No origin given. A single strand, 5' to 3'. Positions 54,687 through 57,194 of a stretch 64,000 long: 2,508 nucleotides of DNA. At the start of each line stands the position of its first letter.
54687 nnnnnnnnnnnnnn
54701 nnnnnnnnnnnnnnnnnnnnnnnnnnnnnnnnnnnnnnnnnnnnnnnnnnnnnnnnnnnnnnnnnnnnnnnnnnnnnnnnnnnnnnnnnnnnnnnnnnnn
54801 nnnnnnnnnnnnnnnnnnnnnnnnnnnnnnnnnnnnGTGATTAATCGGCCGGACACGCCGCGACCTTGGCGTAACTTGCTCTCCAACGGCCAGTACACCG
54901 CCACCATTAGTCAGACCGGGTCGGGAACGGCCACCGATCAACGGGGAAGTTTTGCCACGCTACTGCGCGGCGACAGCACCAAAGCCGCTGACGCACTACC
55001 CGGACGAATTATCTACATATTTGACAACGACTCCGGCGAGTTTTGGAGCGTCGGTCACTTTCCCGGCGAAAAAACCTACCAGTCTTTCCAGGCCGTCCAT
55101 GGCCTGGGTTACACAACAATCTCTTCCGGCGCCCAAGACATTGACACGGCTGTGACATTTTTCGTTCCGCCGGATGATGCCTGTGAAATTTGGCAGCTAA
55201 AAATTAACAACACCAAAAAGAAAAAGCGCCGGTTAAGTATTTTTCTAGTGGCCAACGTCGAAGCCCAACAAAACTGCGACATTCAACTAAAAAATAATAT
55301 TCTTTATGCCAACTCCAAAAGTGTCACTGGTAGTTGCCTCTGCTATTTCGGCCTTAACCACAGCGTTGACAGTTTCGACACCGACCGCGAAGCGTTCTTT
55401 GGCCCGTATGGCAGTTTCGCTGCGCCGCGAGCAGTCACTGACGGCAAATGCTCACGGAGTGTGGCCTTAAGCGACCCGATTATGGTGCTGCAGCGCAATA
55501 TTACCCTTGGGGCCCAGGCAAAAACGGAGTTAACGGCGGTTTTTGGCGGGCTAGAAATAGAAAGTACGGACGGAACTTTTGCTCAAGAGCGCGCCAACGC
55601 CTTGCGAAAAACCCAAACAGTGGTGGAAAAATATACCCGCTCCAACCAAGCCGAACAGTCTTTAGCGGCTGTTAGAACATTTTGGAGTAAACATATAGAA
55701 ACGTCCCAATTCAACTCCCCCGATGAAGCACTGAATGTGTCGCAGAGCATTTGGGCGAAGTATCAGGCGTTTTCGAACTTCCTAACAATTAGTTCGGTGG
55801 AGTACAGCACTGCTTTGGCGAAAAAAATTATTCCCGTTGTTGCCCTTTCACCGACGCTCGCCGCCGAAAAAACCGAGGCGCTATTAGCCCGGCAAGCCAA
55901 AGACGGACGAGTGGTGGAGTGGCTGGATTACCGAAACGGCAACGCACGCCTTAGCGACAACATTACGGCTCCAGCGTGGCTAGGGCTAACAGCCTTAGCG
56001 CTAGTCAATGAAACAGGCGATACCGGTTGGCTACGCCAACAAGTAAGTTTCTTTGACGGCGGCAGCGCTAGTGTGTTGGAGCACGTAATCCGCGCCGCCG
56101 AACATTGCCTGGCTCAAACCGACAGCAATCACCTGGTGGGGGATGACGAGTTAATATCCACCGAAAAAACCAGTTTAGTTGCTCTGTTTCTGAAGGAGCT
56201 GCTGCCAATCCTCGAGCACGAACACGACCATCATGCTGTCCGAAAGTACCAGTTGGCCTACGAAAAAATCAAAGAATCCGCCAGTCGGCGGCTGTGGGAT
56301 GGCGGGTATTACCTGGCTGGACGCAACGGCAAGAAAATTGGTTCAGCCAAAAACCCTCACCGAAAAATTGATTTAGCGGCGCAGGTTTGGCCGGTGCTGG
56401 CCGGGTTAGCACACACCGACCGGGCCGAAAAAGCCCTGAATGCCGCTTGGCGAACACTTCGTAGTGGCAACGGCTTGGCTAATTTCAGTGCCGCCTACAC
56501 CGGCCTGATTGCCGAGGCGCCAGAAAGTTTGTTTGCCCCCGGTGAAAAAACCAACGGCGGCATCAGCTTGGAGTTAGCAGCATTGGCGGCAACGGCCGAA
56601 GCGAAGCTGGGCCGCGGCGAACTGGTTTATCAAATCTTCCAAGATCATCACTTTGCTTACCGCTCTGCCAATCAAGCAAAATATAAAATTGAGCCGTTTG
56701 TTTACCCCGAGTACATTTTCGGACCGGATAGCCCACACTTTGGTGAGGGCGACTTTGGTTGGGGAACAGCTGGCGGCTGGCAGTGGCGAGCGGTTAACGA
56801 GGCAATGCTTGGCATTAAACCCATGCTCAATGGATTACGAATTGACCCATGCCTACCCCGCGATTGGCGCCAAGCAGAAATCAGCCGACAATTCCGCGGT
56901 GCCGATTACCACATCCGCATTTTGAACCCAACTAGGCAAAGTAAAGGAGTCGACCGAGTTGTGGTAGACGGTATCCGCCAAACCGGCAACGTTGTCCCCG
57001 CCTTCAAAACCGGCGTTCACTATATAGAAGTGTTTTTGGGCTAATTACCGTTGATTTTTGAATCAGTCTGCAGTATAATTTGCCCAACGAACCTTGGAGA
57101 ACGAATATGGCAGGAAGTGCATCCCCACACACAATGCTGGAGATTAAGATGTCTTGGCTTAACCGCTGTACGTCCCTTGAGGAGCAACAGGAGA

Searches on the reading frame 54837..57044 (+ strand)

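Call 69: search_protein_families(library=pfam, proteins=[window:54837-57044:+], max_evalue=0.00001)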
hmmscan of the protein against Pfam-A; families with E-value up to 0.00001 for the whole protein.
window:54837-57044:+ (735 aa): 2 families
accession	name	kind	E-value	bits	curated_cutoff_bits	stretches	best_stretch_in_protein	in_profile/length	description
PF06165.18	GH94_b-supersand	-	5.8e-50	170.5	23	1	8-237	1-251/251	Glycosyl hydrolase 94, supersandwich domain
PF17167.11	Glyco_hydro_94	-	4.4e-47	161.2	27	1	282-659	1-420/420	Glycosyl hydrolase 94 superfamily, catalytic domain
